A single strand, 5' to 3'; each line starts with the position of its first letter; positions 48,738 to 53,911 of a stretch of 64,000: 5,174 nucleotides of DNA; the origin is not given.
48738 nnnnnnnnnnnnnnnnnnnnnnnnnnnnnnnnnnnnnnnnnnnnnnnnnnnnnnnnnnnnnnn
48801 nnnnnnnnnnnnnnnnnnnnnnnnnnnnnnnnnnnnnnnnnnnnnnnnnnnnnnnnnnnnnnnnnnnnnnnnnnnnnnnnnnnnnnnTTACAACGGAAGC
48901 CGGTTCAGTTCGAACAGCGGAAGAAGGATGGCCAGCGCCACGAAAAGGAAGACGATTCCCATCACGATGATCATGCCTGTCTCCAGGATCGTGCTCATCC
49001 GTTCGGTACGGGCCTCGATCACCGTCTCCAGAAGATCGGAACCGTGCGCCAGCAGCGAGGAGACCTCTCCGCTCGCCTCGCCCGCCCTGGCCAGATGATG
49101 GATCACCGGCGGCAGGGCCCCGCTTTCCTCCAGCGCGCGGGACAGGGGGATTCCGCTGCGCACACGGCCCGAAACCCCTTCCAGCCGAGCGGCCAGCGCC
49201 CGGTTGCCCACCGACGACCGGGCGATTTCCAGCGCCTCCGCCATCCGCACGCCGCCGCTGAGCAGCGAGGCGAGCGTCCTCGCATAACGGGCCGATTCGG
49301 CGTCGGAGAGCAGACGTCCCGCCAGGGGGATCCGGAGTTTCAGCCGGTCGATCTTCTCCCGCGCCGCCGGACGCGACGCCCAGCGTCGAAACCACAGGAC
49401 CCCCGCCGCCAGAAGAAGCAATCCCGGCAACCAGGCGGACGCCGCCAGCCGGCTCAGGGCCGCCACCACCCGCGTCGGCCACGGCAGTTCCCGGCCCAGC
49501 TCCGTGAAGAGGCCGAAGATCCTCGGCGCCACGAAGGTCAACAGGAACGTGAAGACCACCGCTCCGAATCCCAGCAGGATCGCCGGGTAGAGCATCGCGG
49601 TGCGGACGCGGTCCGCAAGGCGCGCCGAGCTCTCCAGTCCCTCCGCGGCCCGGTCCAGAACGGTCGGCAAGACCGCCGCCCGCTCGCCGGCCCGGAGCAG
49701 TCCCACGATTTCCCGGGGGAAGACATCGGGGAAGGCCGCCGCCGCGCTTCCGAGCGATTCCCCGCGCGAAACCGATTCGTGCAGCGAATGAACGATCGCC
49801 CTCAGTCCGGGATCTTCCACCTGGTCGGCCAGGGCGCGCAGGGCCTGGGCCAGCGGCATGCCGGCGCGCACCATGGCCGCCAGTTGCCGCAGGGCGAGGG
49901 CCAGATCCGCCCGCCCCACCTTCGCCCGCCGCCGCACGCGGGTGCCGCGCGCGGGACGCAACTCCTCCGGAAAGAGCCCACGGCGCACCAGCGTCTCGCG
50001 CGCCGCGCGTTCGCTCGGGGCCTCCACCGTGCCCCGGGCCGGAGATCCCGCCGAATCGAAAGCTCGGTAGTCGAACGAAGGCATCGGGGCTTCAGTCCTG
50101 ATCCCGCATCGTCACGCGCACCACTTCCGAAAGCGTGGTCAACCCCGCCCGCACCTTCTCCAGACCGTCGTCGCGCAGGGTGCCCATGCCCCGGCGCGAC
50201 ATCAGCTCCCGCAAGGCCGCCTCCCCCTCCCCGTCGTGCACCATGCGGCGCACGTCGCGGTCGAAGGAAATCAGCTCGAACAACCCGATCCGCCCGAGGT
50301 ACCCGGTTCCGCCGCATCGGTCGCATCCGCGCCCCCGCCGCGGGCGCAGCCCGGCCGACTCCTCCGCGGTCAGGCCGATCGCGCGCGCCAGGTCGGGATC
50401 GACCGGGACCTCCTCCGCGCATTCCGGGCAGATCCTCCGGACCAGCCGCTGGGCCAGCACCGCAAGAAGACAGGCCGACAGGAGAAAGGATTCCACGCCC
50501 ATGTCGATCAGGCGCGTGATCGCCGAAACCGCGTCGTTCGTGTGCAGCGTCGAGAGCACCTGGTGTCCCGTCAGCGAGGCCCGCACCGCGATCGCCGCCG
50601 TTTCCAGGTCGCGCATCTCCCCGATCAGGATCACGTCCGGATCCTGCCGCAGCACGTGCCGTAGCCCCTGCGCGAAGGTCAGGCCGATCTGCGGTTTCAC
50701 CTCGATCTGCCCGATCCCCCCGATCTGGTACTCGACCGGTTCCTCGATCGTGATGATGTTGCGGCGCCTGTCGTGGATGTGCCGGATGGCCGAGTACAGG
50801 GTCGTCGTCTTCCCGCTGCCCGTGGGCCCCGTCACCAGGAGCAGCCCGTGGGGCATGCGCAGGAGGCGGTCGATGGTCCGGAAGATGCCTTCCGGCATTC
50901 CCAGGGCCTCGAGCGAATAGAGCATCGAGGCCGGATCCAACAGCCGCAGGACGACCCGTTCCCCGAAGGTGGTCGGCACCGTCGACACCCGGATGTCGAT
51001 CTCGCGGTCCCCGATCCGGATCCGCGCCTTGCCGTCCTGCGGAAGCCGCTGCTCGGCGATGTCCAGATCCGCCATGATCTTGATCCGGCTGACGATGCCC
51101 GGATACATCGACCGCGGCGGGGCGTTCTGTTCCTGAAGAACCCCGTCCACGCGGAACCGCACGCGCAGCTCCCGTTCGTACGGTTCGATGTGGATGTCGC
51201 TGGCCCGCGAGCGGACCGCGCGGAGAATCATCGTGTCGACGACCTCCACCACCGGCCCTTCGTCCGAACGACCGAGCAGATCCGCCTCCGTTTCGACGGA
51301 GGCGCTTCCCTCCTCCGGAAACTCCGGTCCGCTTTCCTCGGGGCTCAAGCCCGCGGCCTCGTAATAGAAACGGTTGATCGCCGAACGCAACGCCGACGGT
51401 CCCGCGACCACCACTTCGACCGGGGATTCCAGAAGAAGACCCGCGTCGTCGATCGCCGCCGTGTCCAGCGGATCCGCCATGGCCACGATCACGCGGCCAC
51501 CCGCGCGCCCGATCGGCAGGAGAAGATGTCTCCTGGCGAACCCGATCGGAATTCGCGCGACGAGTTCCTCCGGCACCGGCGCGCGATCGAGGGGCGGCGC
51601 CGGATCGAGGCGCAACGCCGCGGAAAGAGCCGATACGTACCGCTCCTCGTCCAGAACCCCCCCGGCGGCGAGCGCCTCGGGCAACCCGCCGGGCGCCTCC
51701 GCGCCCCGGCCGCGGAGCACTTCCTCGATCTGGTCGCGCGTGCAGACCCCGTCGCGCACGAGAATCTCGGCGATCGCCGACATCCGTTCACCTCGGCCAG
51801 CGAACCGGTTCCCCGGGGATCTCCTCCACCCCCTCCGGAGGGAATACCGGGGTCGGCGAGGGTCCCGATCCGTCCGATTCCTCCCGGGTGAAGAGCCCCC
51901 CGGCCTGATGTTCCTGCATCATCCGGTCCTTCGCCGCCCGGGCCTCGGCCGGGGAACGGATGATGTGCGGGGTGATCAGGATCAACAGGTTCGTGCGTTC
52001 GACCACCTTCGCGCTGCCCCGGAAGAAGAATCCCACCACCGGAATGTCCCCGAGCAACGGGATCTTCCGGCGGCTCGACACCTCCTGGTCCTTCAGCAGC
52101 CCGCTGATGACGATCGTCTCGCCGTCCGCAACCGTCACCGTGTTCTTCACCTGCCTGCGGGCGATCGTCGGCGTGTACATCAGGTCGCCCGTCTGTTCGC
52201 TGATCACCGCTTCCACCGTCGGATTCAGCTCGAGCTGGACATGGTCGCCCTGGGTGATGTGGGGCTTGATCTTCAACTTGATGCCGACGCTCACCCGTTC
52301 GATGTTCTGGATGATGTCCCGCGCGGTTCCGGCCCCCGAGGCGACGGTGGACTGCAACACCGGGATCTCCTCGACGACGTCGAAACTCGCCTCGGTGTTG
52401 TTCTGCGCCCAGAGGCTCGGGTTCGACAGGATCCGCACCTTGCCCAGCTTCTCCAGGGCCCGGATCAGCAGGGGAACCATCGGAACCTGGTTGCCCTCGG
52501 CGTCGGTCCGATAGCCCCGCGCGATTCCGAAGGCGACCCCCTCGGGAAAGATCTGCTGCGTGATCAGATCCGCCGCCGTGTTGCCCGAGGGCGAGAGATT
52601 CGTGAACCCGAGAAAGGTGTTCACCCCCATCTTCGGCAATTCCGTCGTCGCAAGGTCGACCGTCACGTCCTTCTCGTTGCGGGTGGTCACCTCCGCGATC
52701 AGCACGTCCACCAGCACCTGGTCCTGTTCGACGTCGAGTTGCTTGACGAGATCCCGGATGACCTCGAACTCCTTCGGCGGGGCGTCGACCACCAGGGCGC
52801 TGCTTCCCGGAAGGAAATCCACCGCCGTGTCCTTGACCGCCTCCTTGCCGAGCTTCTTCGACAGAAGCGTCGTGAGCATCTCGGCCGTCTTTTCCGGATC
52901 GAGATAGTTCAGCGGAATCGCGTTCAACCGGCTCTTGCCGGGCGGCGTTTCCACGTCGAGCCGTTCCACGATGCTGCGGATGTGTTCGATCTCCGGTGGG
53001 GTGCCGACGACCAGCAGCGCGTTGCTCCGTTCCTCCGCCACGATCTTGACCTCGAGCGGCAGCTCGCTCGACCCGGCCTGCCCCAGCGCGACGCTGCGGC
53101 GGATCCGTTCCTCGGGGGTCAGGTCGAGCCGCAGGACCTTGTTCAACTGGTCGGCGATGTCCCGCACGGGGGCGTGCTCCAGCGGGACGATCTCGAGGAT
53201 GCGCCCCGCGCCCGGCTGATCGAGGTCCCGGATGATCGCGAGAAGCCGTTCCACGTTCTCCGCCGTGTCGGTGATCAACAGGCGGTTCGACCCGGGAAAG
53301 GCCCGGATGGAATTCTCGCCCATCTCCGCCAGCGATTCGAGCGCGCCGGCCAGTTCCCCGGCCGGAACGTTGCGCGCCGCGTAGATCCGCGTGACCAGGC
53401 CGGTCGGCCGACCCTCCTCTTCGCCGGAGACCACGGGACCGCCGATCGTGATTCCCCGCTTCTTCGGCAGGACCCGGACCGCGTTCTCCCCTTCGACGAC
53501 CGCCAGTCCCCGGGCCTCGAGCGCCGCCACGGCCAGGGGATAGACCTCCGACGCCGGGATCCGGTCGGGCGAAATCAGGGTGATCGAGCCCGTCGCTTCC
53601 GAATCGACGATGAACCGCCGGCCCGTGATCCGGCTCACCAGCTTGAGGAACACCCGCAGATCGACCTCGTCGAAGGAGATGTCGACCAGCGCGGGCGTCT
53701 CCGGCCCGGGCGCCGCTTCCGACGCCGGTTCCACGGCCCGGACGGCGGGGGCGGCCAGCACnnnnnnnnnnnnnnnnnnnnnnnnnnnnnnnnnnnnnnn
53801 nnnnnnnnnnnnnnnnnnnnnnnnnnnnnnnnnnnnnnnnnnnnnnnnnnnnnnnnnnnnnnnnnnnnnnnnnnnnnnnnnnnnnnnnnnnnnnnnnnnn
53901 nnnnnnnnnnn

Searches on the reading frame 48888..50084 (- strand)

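Call 11: search_protein_families(library=pfam, proteins=[window:48888-50084:-], max_evalue=0.01)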
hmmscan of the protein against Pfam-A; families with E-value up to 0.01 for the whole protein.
window:48888-50084:- (398 aa): 1 family
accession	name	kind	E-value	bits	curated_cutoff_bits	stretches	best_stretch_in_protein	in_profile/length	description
PF00482.28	T2SSF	-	3.7e-52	176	25.2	2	64-187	1-125/125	Type II secretion system (T2SS), protein F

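Call 74: search_protein_families(library=ncbifam, proteins=[window:48888-50084:-], max_evalue=0.0001)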
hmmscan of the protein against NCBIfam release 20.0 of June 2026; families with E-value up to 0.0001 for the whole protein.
window:48888-50084:- (398 aa): 6 families
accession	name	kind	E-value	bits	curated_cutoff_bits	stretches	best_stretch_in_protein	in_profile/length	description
TIGR02120.1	GspF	equivalog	3.4e-102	342.7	424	1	4-395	1-399/401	type II secretion system inner membrane protein GspF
NF052607.1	T4PiliAsmPilCThrm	equivalog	2.3e-68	231.1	700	1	1-393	1-400/406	type IV pilus assembly protein PilC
NF047826.1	T3SSXpsF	equivalog_domain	7.7e-62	209.4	650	1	1-394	1-401/405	type II secretion system protein XpsF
NF052606.1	T4PiliAsmPilCMyx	equivalog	6.9e-60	203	700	1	3-393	21-414/419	type IV pilus assembly protein PilC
NF007861.0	PRK10573.1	equivalog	2.3e-57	194.9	401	1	4-394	7-395/401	protein transport protein HofC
NF041012.2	T4P_ComGB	equivalog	2.6e-31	109.2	240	1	64-393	6-330/332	competence type IV pilus assembly protein ComGB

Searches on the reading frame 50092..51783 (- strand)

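Call 11: search_protein_families(library=pfam, proteins=[window:50092-51783:-], max_evalue=0.01)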
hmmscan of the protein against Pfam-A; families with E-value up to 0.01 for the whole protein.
window:50092-51783:- (563 aa): 8 families
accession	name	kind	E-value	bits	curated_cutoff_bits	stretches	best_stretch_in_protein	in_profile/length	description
PF00437.27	T2SSE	-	2.8e-134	447.9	24.9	1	173-556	3-370/370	Type II/IV secretion system protein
PF05157.20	MshEN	-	6.3e-20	71.4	23.1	1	65-144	8-88/90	MshEN domain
PF13191.12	AAA_16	-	5e-05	24.3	32.6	1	311-425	24-123/167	AAA ATPase domain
PF13401.12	AAA_22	-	0.00047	20.9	27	1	311-352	4-45/130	AAA domain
PF25199.1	nSTAND_NTPase5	-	0.00076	19.8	34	1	314-352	43-82/145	Novel STAND NTPase 5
PF20720.3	nSTAND3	-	0.005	17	27.2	1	312-350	17-55/155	Novel STAND NTPase 3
PF13604.12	AAA_30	-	0.0082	16.3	27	0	303-343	9-49/191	AAA domain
PF13245.12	AAA_19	-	0.0095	16.6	25.1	0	310-342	9-43/134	AAA domain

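Call 74: search_protein_families(library=ncbifam, proteins=[window:50092-51783:-], max_evalue=0.0001)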
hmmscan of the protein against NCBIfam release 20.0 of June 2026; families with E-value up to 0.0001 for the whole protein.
window:50092-51783:- (563 aa): 19 families
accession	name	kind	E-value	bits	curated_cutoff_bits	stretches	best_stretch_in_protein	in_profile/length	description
TIGR02533.1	type_II_gspE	equivalog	2.8e-185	616.6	630.25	1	76-558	2-486/486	type II secretion system ATPase GspE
TIGR02538.1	type_IV_pilB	equivalog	2.2e-164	548.2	675.65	1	4-559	2-563/564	type IV-A pilus assembly ATPase PilB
NF053534.1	T4PilAsmATPsTfpB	equivalog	5.5e-136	454.3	850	1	75-558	94-582/584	type IV pilus assembly ATPase TfpB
NF007755.0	PRK10436.1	equivalog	1.4e-128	429.5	617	1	164-558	71-459/465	type II secretion system protein GspE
NF041000.1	ATPase_ComGA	equivalog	4.6e-76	255.3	300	1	184-449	2-266/267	competence type IV pilus ATPase ComGA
TIGR01420.1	pilT_fam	subfamily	9.8e-53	179.5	319.1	1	183-450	3-270/343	PilT/PilU family type 4a pilus ATPase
TIGR02525.1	plasmid_TraJ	equivalog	6.5e-27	94.4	368.3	1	286-429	127-273/372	plasmid transfer ATPase TraJ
TIGR02524.1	dot_icm_DotB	equivalog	2.7e-22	79.5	463.3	1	292-427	118-258/358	Dot/Icm type IV secretion system ATPase DotB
NF058587.1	archaellum_moto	equivalog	6.9e-15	54.8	550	1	315-428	278-396/527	archaellum flagellar ATPase motor FlaI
TIGR02782.1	TrbB_P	equivalog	1.5e-13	50.7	304.55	1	315-426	139-253/303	P-type conjugative transfer ATPase TrbB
TIGR02788.1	VirB11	equivalog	1.5e-13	50.4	249.95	1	315-431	147-268/308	P-type DNA transfer ATPase VirB11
NF010469.0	PRK13894.1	subfamily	2.3e-12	46.9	508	1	312-426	149-265/320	conjugal transfer ATPase TrbB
TIGR03819.1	heli_sec_ATPase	hypoth_equivalog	6.4e-11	42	373.15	1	272-434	137-306/340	TadA family conjugal transfer-associated ATPase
NF010407.0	PRK13833.1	subfamily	9.6e-11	41.7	499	1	315-431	147-265/323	conjugal transfer protein TrbB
NF010425.0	PRK13851.1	equivalog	7.2e-09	35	461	1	315-428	165-283/344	type IV secretion system protein VirB11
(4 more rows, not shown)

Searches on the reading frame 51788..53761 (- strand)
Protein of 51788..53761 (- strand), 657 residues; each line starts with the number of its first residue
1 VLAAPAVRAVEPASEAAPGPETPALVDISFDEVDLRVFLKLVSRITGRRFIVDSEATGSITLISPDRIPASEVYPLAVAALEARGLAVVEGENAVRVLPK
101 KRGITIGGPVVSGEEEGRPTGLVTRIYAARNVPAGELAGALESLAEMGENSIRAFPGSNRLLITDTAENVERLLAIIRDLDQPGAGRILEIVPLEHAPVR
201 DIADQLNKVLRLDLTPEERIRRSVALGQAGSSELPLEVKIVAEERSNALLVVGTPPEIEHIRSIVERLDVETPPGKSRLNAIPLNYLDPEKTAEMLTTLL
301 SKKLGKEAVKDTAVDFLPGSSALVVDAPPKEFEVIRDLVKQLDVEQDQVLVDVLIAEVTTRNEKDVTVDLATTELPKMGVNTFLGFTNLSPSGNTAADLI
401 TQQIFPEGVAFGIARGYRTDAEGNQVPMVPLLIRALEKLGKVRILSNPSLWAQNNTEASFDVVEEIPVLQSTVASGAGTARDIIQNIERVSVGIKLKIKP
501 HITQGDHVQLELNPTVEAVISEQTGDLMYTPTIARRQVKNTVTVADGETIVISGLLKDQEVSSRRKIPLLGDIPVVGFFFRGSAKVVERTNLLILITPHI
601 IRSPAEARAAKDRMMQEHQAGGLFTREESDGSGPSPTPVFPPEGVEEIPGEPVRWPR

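Call 11: search_protein_families(library=pfam, proteins=[window:51788-53761:-], max_evalue=0.01)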
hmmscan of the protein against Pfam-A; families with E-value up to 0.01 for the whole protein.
window:51788-53761:- (657 aa): 3 families
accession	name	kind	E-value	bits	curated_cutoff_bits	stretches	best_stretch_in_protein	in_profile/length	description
PF00263.26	Secretin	-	6.5e-47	159.7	27.5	1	435-602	1-169/169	Bacterial type II and III secretion system protein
PF03958.22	Secretin_N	-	2.3e-36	124.3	28.2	3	190-271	2-66/69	Bacterial type II/III secretion system short domain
PF21305.2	type_II_gspD_N0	-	3.5e-16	59.2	27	1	29-97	2-71/71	GspD-like, N0 domain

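Call 74: search_protein_families(library=ncbifam, proteins=[window:51788-53761:-], max_evalue=0.0001)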
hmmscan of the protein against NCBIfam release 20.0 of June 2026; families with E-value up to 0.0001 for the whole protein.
window:51788-53761:- (657 aa): 9 families
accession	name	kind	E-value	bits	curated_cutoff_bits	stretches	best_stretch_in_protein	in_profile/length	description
TIGR02517.1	type_II_gspD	equivalog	5.1e-125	418.2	351.35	1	29-609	2-598/600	type II secretion system secretin GspD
TIGR02515.1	IV_pilus_PilQ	subfamily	2.3e-57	194.9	284.35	1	280-601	100-427/428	type IV pilus secretin PilQ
TIGR02516.1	type_III_yscC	equivalog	6.9e-38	130.4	238.45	1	306-602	193-462/463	type III secretion system outer membrane ring subunit SctC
TIGR02519.1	pilus_MshL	equivalog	3.3e-37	128.1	250.2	1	322-601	9-290/290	pilus (MSHA type) biogenesis protein MshL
NF010083.0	PRK13568.1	equivalog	7.6e-23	80.9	554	1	428-602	251-418/419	DNA uptake porin HofQ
NF042912.1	Amuc_1098_fam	equivalog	2.9e-21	75.2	750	1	522-601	717-796/805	Amuc_1098 family type IV pilus outer membrane protein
NF011873.0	PRK15346.1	equivalog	1.2e-19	70.4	524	1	433-600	333-493/499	EscC/YscC/HrcC family type III secretion system outer membrane ring protein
NF007851.2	PRK10560.1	exception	5.2e-18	65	598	1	428-602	243-410/412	DNA uptake porin HofQ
TIGR02520.1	pilus_B_mal_scr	equivalog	8.4e-11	41.1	287.65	1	430-598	340-511/513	PilN family type IVB pilus formation outer membrane protein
